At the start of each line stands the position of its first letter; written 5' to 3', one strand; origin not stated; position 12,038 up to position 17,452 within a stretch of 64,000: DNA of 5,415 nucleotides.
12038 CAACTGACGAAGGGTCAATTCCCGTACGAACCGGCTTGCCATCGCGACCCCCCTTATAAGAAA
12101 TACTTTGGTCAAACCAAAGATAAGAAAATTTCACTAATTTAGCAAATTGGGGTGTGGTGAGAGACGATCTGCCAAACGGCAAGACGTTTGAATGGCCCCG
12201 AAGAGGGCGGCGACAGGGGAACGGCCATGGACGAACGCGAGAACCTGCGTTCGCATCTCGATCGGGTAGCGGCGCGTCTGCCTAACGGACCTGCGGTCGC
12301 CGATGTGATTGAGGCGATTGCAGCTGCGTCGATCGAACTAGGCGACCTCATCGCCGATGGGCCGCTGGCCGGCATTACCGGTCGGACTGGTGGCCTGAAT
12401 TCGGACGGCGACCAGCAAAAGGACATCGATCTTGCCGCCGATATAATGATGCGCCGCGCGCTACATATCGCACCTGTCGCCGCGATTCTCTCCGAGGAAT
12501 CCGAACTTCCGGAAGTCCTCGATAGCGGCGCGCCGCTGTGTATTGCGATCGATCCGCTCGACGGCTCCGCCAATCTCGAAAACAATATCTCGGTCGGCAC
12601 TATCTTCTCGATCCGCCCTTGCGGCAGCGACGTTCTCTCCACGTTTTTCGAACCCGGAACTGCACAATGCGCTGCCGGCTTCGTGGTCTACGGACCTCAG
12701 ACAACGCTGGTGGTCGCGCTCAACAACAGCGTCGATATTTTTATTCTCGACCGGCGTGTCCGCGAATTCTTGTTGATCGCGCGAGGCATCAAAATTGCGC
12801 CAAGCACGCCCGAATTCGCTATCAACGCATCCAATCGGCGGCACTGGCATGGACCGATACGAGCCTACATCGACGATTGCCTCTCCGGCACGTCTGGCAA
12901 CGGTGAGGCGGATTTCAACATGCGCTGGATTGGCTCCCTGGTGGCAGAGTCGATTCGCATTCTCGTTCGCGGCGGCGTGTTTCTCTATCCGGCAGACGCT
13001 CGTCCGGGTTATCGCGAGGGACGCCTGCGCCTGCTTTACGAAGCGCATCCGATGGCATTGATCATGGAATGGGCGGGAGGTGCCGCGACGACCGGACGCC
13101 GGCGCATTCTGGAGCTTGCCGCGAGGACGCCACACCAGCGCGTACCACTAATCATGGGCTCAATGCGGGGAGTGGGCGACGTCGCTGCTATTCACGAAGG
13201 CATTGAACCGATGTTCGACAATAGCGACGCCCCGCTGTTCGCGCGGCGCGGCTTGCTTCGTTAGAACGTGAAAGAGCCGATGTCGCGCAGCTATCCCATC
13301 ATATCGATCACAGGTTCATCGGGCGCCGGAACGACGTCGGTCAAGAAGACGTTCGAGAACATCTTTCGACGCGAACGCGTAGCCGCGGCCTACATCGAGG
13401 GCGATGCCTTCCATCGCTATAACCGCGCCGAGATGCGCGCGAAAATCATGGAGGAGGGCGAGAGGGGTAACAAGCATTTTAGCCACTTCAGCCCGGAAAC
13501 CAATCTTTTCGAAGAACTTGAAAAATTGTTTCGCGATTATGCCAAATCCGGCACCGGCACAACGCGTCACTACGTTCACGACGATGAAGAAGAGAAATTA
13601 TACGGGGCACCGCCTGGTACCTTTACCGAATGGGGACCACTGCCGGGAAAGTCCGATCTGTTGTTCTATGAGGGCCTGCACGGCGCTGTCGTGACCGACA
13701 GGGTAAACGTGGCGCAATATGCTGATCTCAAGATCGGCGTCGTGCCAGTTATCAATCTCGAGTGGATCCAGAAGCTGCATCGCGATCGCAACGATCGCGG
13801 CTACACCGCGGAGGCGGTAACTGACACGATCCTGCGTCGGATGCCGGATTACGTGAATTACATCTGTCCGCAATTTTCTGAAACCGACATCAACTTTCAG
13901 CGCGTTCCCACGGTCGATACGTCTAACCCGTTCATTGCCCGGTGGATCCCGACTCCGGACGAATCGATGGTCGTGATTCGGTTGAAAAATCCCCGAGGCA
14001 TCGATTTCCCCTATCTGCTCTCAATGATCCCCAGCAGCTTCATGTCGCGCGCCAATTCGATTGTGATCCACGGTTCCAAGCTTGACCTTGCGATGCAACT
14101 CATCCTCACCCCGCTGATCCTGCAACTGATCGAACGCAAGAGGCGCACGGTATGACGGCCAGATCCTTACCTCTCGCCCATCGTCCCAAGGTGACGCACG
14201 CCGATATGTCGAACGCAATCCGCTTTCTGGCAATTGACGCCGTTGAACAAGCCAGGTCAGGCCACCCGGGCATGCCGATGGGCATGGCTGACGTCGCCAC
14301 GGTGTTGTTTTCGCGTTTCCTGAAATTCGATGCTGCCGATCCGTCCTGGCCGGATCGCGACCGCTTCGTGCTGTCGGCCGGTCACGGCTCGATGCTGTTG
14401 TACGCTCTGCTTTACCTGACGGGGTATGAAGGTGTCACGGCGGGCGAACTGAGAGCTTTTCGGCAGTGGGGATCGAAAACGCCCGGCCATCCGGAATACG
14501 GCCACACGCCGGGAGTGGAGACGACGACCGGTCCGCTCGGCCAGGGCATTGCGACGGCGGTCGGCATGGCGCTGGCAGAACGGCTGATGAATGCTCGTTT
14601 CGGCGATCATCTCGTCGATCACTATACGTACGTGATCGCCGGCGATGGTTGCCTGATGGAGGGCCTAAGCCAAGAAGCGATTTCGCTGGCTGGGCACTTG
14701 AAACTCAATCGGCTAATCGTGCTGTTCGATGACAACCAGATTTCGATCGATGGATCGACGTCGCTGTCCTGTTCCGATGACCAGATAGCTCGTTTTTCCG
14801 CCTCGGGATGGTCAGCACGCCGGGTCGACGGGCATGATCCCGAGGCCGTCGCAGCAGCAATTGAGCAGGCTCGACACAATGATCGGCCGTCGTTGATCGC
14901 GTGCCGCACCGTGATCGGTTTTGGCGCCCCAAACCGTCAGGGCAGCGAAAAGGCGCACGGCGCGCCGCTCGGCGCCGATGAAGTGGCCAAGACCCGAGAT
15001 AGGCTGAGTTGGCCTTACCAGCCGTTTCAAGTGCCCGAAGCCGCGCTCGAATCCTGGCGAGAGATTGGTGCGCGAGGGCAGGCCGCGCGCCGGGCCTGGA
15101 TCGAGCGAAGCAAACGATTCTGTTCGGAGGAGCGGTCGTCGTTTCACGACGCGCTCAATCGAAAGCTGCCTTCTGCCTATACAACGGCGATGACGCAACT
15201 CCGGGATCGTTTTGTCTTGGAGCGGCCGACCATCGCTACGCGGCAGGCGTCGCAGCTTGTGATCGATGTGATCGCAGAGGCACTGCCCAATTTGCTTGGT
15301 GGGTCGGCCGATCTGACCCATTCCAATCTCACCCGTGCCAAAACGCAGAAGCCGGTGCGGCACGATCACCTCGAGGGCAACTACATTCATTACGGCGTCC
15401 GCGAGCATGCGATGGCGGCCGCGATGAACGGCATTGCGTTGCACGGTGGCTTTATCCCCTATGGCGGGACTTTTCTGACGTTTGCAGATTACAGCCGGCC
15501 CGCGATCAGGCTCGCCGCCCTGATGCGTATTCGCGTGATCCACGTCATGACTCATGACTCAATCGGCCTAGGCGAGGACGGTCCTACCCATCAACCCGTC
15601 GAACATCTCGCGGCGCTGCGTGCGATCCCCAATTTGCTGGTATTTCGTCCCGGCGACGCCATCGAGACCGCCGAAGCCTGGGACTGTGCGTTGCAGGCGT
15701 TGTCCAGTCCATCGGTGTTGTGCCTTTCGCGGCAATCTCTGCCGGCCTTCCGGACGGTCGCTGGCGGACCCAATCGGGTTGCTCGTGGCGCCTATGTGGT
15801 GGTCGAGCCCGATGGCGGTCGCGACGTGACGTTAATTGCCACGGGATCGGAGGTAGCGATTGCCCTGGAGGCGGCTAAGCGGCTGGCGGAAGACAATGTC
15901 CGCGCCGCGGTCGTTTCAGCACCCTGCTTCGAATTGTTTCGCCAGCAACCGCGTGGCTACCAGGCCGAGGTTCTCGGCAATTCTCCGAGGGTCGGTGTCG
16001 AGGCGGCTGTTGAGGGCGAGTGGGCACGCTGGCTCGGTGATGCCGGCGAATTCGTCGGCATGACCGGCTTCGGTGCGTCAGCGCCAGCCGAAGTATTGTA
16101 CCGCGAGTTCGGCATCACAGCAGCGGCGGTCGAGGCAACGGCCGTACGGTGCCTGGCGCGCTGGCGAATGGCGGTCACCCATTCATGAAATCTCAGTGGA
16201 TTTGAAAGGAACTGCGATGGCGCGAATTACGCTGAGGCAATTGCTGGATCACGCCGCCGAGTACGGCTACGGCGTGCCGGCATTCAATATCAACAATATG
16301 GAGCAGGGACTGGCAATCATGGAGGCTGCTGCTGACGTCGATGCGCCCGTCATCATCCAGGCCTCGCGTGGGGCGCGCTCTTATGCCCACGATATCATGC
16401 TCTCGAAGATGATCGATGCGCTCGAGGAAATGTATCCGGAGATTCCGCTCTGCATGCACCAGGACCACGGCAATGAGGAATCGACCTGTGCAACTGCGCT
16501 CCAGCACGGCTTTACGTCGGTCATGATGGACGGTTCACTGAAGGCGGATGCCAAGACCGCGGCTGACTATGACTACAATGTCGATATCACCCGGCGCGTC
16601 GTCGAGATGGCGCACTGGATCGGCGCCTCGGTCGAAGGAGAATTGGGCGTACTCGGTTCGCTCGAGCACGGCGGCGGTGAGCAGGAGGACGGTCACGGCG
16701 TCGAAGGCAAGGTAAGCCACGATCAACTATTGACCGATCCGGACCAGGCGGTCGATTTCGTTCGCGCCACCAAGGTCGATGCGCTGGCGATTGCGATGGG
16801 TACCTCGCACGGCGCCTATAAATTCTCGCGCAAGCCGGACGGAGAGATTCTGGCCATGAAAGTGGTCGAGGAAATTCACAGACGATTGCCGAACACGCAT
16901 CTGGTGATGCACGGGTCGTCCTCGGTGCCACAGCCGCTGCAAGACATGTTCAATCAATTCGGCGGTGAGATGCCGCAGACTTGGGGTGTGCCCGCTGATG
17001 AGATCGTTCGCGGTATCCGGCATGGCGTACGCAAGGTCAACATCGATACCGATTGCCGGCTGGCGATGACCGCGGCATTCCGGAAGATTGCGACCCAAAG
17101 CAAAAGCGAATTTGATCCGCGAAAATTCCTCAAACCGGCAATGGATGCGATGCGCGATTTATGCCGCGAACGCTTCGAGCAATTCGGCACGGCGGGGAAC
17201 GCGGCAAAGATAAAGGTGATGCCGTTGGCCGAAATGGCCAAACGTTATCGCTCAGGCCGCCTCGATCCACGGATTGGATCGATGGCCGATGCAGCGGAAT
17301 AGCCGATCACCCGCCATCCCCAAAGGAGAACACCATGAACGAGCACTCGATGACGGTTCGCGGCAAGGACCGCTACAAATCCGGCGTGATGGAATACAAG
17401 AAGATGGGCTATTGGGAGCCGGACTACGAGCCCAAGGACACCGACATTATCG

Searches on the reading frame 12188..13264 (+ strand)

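Call 49: search_protein_families(library=pfam, proteins=[window:12188-13264:+], max_evalue=0.00001)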
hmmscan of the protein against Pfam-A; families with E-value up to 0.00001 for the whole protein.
window:12188-13264:+ (358 aa): 2 families
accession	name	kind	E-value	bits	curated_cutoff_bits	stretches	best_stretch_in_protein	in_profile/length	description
PF18913.5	FBPase_C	-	2.1e-38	131.4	27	1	204-336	2-126/127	Fructose-1-6-bisphosphatase, C-terminal domain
PF00316.25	FBPase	-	1.5e-30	106.7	34.8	1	54-197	38-189/191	Fructose-1-6-bisphosphatase, N-terminal domain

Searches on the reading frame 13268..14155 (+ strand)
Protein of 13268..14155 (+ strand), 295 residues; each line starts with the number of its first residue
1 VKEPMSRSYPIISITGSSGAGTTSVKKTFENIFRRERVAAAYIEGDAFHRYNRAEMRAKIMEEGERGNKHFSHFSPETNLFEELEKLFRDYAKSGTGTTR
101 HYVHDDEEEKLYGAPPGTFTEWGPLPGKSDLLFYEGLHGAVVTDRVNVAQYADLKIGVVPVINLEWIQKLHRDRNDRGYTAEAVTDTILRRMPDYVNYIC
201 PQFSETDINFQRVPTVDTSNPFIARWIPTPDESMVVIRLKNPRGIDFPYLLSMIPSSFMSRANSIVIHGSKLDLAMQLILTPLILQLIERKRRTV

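Call 49: search_protein_families(library=pfam, proteins=[window:13268-14155:+], max_evalue=0.00001)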
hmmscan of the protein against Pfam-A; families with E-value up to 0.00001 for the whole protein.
window:13268-14155:+ (295 aa): 1 family
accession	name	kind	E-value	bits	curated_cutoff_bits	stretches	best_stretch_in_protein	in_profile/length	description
PF00485.24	PRK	-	1.2e-71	241.1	22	1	11-219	1-196/196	Phosphoribulokinase / Uridine kinase family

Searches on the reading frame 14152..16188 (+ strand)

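Call 49: search_protein_families(library=pfam, proteins=[window:14152-16188:+], max_evalue=0.00001)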
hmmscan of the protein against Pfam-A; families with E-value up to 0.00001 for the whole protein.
window:14152-16188:+ (678 aa): 7 families
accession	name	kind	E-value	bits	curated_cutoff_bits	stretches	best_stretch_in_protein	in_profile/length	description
PF00456.26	Transketolase_N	-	8.2e-137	456.1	22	1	17-331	3-325/334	Transketolase, thiamine diphosphate binding domain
PF02779.29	Transket_pyr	-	7.8e-58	195.4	27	1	360-531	2-173/174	Transketolase, pyrimidine binding domain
PF22613.1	Transketolase_C_1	-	3.4e-37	127.6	27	1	546-656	1-113/113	Transketolase-like TK C-terminal domain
PF02780.25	Transketolase_C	-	1.3e-14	54.6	25.9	1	550-660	4-124/124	Transketolase, C-terminal domain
PF13292.11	DXP_synthase_N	-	8.7e-09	35.5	21.2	1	18-200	20-176/274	1-deoxy-D-xylulose-5-phosphate synthase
PF00676.26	E1_dh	-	3.7e-07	29.8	22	1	122-253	96-224/300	Dehydrogenase E1 component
PF02775.26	TPP_enzyme_C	-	7.1e-06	26.3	21.9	0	123-250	24-150/151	Thiamine pyrophosphate enzyme, C-terminal TPP binding domain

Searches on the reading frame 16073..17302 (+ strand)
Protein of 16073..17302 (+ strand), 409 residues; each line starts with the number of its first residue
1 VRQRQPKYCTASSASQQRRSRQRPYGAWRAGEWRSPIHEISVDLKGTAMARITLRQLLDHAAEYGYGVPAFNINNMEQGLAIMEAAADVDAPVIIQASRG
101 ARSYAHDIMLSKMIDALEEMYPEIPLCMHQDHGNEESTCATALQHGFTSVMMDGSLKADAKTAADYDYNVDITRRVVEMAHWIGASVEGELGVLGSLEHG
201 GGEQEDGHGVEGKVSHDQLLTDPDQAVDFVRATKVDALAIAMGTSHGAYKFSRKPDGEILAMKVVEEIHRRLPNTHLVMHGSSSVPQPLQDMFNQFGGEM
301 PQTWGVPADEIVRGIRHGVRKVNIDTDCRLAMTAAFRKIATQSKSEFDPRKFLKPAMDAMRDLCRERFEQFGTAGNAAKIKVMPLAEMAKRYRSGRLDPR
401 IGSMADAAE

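Call 49: search_protein_families(library=pfam, proteins=[window:16073-17302:+], max_evalue=0.00001)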
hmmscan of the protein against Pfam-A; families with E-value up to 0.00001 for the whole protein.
window:16073-17302:+ (409 aa): 1 family
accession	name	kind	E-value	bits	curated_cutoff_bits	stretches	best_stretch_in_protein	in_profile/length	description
PF01116.26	F_bP_aldolase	-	4.1e-88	295.9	25.5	1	53-375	2-276/277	Fructose-bisphosphate aldolase class-II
